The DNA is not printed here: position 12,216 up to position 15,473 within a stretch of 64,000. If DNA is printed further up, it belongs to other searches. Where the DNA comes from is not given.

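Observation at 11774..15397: Membrane-inserted KAP-type NTPase (985 aa) with a divergent 107-aa partner gene: candidate undescribed two-gene module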

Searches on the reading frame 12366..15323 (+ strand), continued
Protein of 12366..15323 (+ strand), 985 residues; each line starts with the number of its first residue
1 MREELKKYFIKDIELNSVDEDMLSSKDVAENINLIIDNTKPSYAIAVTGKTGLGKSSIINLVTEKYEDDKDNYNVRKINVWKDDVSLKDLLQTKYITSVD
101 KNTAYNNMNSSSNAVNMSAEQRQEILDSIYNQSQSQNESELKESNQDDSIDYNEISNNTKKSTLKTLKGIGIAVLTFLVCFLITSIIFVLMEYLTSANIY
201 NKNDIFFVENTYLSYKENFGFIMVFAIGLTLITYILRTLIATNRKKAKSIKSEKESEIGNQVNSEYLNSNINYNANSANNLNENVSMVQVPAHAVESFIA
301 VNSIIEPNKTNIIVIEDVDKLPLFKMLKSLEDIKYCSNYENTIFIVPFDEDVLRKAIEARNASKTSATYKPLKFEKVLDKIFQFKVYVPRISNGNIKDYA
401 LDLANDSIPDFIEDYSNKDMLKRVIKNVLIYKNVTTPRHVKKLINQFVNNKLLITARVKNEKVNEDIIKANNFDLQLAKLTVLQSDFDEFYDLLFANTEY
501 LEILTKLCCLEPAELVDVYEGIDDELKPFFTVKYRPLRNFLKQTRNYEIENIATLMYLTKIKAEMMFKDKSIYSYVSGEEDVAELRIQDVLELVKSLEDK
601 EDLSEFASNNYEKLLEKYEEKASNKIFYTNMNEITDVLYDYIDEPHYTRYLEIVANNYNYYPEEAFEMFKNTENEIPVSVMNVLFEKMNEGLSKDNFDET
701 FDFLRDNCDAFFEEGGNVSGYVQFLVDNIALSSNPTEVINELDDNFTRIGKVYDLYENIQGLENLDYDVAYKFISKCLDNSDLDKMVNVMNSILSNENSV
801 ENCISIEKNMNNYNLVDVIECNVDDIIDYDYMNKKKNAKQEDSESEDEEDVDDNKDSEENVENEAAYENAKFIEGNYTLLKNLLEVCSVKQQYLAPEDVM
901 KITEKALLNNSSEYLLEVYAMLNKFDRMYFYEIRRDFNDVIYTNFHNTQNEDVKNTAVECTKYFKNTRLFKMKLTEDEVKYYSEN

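Call 75: search_protein_families(library=pfam, proteins=[P0080, P0081, P0076, P0083, P0072, P0082], max_evalue=0.01)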
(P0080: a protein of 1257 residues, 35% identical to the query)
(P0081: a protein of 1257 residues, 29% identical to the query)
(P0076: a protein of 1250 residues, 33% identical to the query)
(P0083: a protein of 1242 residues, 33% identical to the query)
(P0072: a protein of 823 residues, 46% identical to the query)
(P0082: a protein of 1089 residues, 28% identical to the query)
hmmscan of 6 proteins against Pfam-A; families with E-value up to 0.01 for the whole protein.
P0080 (1257 aa): 4 families
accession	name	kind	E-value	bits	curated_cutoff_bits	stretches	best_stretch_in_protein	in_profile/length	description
PF07693.20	KAP_NTPase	-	2.2e-34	119.5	20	1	31-389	1-286/293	KAP family P-loop domain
PF20693.3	YobI-ATPase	-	1.8e-08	34.8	27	1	37-274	4-232/363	YobI-like P-loop NTPase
PF13401.12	AAA_22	-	0.00026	21.8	27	0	49-121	6-71/130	AAA domain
PF00005.33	ABC_tran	-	0.00047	21.2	25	1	50-99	13-64/137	ABC transporter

P0081 (1257 aa): 4 families
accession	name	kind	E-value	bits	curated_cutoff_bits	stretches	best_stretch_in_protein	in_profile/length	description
PF07693.20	KAP_NTPase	-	9.4e-35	120.7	20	1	31-389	1-286/293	KAP family P-loop domain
PF20693.3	YobI-ATPase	-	1.2e-08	35.4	27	1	37-274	4-232/363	YobI-like P-loop NTPase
PF13401.12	AAA_22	-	0.00037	21.3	27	0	49-108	6-64/130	AAA domain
PF00005.33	ABC_tran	-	0.0013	19.7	25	1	50-101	13-66/137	ABC transporter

P0076 (1250 aa): 3 families
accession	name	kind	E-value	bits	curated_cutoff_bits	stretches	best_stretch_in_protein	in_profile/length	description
PF07693.20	KAP_NTPase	-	4.8e-32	111.8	20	1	29-375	6-287/293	KAP family P-loop domain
PF13401.12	AAA_22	-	0.0029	18.4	27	0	42-100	6-59/130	AAA domain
PF01926.29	MMR_HSR1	-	0.0074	16.8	21.9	0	43-67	1-24/113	50S ribosome-binding GTPase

P0083 (1242 aa): 2 families
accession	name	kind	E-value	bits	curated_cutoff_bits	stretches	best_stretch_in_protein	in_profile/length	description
PF07693.20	KAP_NTPase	-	1.2e-34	120.3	20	1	30-377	4-287/293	KAP family P-loop domain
PF00005.33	ABC_tran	-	0.0048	17.9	25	0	47-84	14-51/137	ABC transporter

P0072 (823 aa): 9 families
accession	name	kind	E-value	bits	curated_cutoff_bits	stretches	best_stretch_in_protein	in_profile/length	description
PF07693.20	KAP_NTPase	-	1.1e-14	54.9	20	1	27-388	1-287/293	KAP family P-loop domain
PF20693.3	YobI-ATPase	-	4.2e-11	43.4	27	1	32-280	3-237/363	YobI-like P-loop NTPase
PF13401.12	AAA_22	-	7.7e-06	26.7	27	1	47-94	8-52/130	AAA domain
PF00005.33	ABC_tran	-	0.00013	23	25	1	47-143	14-118/137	ABC transporter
PF05673.19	DUF815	-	0.00016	21.4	23.8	1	17-87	30-92/249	Protein of unknown function (DUF815)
PF00004.35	AAA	-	0.00071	20.5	21.2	0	213-265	26-73/131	ATPase family associated with various cellular activities (AAA)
PF03193.22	RsgA_GTPase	-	0.0014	18.9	30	1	35-73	98-135/174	RsgA GTPase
PF20720.3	nSTAND3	-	0.0017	18.5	27.2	0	41-111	14-89/155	Novel STAND NTPase 3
PF01926.29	MMR_HSR1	-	0.0035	17.9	21.9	0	47-76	2-30/113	50S ribosome-binding GTPase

P0082 (1089 aa): 2 families
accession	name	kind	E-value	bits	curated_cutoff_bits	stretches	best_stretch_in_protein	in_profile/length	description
PF07693.20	KAP_NTPase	-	2.2e-36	126.1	20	1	8-359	5-287/293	KAP family P-loop domain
PF13401.12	AAA_22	-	3.5e-05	24.6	27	0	24-85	8-64/130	AAA domain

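Call 76: search_protein_families(library=padloc, proteins=[P0080, P0081, P0076, P0083, P0072, P0082, P0055, P0061], max_evalue=0.01)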
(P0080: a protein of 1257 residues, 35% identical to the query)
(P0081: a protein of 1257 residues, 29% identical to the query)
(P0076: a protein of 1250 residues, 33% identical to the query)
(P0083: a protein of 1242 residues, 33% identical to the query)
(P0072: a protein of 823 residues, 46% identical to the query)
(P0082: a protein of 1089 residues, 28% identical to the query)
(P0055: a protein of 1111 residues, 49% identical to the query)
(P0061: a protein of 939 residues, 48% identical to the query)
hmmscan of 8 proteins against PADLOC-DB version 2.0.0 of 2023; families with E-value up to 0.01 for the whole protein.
P0080 (1257 aa): 3 families
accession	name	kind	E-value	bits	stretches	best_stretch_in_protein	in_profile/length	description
PDLC02361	PifA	-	1.8e-23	81.1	2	234-389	169-313/720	PifA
PDLC02210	QatA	-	6.9e-14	49.3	2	25-90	8-74/593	-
PDLC02209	QatA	-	9.7e-14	48.9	2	27-124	11-108/646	-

P0081 (1257 aa): 3 families
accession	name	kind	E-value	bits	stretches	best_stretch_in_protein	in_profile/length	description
PDLC02361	PifA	-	1e-22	78.5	2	234-389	169-313/720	PifA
PDLC02210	QatA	-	6.8e-15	52.6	2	25-90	8-74/593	-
PDLC02209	QatA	-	4.3e-12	43.5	2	27-110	11-95/646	-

P0076 (1250 aa): 2 families
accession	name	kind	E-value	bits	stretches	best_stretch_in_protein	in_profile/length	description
PDLC02361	PifA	-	1.1e-17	61.9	2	222-373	169-312/720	PifA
PDLC02209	QatA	-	9.5e-10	35.7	2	28-115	19-110/646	-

P0083 (1242 aa): 5 families
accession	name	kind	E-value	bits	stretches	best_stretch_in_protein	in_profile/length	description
PDLC02361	PifA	-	1.3e-23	81.5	2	220-375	166-312/720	PifA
PDLC02209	QatA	-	1.8e-17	61.2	2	220-321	185-284/646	-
PDLC02210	QatA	-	2.9e-17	60.4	2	18-87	3-75/593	-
PDLC04959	PDC-S20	-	4.7e-14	50.8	2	219-377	167-322/464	-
PDLC04956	PDC-S20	-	3.3e-09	34.7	2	235-336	176-269/450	-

P0072 (823 aa): 5 families
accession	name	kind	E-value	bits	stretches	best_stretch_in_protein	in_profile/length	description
PDLC02361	PifA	-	3.6e-15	53.6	2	13-85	7-82/720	PifA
PDLC02210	QatA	-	4.3e-06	23.5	2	246-340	200-289/593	-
PDLC02209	QatA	-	0.00022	18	1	22-84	10-72/646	-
PDLC03839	LeoA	-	0.00039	17.6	1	14-71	29-85/559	-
PDLC02888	DpdH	-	0.0016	15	1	20-102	39-121/622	DpdH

P0082 (1089 aa): 3 families
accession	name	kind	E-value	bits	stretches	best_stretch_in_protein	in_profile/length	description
PDLC02361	PifA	-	6.7e-20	69.2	2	206-358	169-313/720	PifA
PDLC02210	QatA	-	3.9e-17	60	2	2-63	12-74/593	-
PDLC02209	QatA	-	6.3e-13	46.2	2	3-88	14-100/646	-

P0055 (1111 aa): 0 families

P0061 (939 aa): 3 families
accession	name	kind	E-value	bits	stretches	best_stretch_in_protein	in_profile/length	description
PDLC02361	PifA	-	3.1e-11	40.6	2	269-410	178-312/720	PifA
PDLC02209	QatA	-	0.00029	17.6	0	35-84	24-72/646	-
PDLC03841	LeoBC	-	0.0054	13.9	1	45-115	78-107/601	-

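Call 78: search_protein_families(library=phrogs, proteins=[window:12366-15323:+], max_evalue=0.1)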
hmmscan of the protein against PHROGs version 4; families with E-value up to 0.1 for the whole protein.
window:12366-15323:+ (985 aa): 1 family
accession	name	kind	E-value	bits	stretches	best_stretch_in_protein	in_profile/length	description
phrog_1193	-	other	0.056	14.5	1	133-191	12-67/76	hemolysin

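Call 84: search_dna_similar(query=P0081, collection=plasmids, mode=protein, max_evalue=0.001, max_rows=25)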
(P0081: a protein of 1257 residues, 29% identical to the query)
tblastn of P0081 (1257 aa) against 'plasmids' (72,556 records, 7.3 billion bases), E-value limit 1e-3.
Records with a match: 61; places in all: 61; records where one place covers at least 80% of the query: 0.
Best place of each record, by identity: <60% 61.
By first word of the organism name: Deinococcus 14; Enterobacter 10; Ensifer 3; Mesorhizobium 2; Pantoea 2; Hymenobacter 2; Delftia 2; Rhodococcus 2; Serratia 2; Trichormus 2; and 20 more.
By predicted mobility (MOB-suite, as given by PLSDB): non-mobilizable 47; conjugative 11; mobilizable 3.
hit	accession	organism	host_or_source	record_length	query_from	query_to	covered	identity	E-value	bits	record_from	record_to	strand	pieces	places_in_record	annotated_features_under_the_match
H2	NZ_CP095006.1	Halococcus dombrowskii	Direct from delivered sample,Rock salt ...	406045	15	642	50%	25.0%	4e-28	131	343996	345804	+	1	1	P-loop NTPase fold protein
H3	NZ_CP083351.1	Ensifer adhaerens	cell culture,The sample was isolated ...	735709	10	548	43%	26.9%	4e-33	147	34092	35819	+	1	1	P-loop NTPase fold protein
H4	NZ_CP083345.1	Ensifer adhaerens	cell culture,soil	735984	10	548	43%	26.9%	4e-33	147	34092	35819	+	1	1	P-loop NTPase fold protein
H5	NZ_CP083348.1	Ensifer adhaerens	cell culture,soil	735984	10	548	43%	26.9%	4e-33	147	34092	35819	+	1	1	P-loop NTPase fold protein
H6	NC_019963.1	Natrinema pellirubrum DSM 15624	-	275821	8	581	46%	23.7%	8e-31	140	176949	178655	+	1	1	P-loop NTPase fold protein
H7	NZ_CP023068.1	Sinorhizobium sojae CCBAU 05684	G.max,nodule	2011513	16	516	40%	25.3%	3e-31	141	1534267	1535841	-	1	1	record has no annotation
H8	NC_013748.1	Haloterrigena turkmenica DSM 5511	-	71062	15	577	45%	22.4%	2e-20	106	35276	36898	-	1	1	P-loop NTPase fold protein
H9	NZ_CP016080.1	Mesorhizobium loti NZP2037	Lotus,cell culture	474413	18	515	40%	24.1%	8e-29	134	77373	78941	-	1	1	P-loop NTPase fold protein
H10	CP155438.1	Dietzia kunjamensis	cell culture,moss extract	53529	2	399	32%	26.4%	4e-23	115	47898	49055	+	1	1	P-loop NTPase fold protein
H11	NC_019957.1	Mycobacterium sp. JS623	-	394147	25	395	30%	25.5%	7e-13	82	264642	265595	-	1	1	P-loop NTPase fold protein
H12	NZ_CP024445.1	Moraxella osloensis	Homo sapiens,single cell,skin swab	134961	27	411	31%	23.1%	1e-6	61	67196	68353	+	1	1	P-loop NTPase fold protein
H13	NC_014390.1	Butyrivibrio proteoclasticus B316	-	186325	9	397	31%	22.5%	2e-11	77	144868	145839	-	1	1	P-loop NTPase fold protein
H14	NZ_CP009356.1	Vibrio tubiashii ATCC 19109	Mercenaria mercenaria,Larvae from hard ...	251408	27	351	26%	26.4%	3e-8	66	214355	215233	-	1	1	P-loop NTPase fold protein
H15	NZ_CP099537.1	Pantoea ananatis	Oryza sativa,cell culture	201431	25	389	29%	23.5%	2e-7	64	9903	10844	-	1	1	KAP family NTPase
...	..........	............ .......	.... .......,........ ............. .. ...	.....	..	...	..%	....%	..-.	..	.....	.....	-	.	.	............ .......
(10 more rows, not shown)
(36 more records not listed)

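Call 86: search_dna_similar(query=P0072, collection=plasmids, mode=protein, max_evalue=5, max_rows=40)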
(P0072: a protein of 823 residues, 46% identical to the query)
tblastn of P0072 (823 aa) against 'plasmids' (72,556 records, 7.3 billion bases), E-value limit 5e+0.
Records with a match: 443; places in all: 447; records where one place covers at least 80% of the query: 0.
Best place of each record, by identity: <60% 443.
By first word of the organism name: Escherichia 317; Salmonella 39; Klebsiella 38; Halobacterium 7; Shigella 4; Natrinema 3; Acinetobacter 3; Haladaptatus 3; Haloterrigena 2; Enterobacter 2; and 21 more.
By predicted mobility (MOB-suite, as given by PLSDB): conjugative 304; non-mobilizable 75; mobilizable 64.
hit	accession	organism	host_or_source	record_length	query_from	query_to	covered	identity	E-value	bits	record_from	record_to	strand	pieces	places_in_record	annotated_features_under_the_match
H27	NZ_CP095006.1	Halococcus dombrowskii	Direct from delivered sample,Rock salt ...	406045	11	490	58%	21.5%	4e-3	49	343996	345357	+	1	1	P-loop NTPase fold protein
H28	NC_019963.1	Natrinema pellirubrum DSM 15624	-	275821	6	452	54%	22.1%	2e-11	76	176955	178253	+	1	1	P-loop NTPase fold protein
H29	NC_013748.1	Haloterrigena turkmenica DSM 5511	-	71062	11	490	58%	20.4%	4e-5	56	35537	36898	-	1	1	P-loop NTPase fold protein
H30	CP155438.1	Dietzia kunjamensis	cell culture,moss extract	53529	1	347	42%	25.4%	6e-13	81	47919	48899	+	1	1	P-loop NTPase fold protein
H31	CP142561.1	Escherichia coli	swine,pure culture,kidney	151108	13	318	37%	22.2%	1e+0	40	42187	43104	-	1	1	anti-phage transmembrane ATPase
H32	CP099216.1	Escherichia coli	culture,Pooled soil sample collected ...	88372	13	318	37%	22.0%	2e+0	40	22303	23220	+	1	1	hypothetical protein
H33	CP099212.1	Escherichia coli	culture,Pooled soil sample collected ...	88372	13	318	37%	22.0%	2e+0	40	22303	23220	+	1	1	hypothetical protein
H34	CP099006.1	Escherichia coli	-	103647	13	318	37%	22.0%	2e+0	40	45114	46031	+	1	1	hypothetical protein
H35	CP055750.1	Escherichia coli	culture,Pooled cattle faecal samples ...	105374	13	318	37%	22.0%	2e+0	40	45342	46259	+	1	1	hypothetical protein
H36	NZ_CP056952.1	Escherichia fergusonii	culture,Pooled sheep faecal samples ...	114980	13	318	37%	22.0%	2e+0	40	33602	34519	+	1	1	hypothetical protein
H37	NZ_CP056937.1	Escherichia fergusonii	culture,Pooled sheep faecal samples ...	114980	13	318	37%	22.0%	2e+0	40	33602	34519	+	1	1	hypothetical protein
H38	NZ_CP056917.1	Escherichia fergusonii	culture,Pooled sheep faecal samples ...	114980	13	318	37%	22.0%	2e+0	40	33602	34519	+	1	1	hypothetical protein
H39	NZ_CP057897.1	Escherichia fergusonii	culture,Pooled sheep faecal samples ...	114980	13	318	37%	22.0%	2e+0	40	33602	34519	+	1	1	hypothetical protein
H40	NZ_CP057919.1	Escherichia fergusonii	culture,Pooled sheep faecal samples ...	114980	13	318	37%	22.0%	2e+0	40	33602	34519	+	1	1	hypothetical protein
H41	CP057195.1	Escherichia coli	culture,Pooled sheep faecal samples ...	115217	13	318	37%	22.0%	2e+0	40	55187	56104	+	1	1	hypothetical protein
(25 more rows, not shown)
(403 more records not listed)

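Call 87: get_annotated_region(hit=H31, flank=4000)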
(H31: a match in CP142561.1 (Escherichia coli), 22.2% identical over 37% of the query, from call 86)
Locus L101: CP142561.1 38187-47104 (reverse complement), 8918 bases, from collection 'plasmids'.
description: Escherichia coli strain ExPEC_A338 plasmid pA338_p1, complete sequence
organism: Escherichia coli (NCBI taxid 562)
taxonomy: Bacteria; Pseudomonadota; Gammaproteobacteria; Enterobacterales; Enterobacteriaceae; Escherichia; Escherichia coli
host: -; source: swine,pure culture,kidney; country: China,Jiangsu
typing (MOB-suite, as given by PLSDB): conjugative; replicon IncFIB,IncFIC,rep_cluster_2244; relaxase MOBF,MOBP; mating-pair formation MPF_F
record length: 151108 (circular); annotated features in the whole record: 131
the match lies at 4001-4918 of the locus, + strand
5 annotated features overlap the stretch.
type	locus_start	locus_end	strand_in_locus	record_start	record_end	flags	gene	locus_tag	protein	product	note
CDS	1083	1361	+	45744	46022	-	yacB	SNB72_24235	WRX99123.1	type II toxin-antitoxin system toxin YacB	-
CDS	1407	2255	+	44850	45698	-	-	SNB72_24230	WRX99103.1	3'-5' exonuclease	-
CDS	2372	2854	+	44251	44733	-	-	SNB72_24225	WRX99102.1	hypothetical protein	-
CDS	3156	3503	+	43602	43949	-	-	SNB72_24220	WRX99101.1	DUF6404 family protein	-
CDS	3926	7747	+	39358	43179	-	-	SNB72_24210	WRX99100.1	anti-phage transmembrane ATPase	-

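Call 89: search_protein_families(library=padloc, proteins=[L101:3926-7747:+], max_evalue=0.001)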
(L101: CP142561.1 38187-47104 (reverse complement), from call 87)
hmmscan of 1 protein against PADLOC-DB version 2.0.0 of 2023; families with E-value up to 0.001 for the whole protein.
L101:3926-7747:+ (1273 aa): 1 family
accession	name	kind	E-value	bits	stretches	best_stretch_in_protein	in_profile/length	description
PDLC02220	Tmn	-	0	2056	1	1-1273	1-1273/1273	-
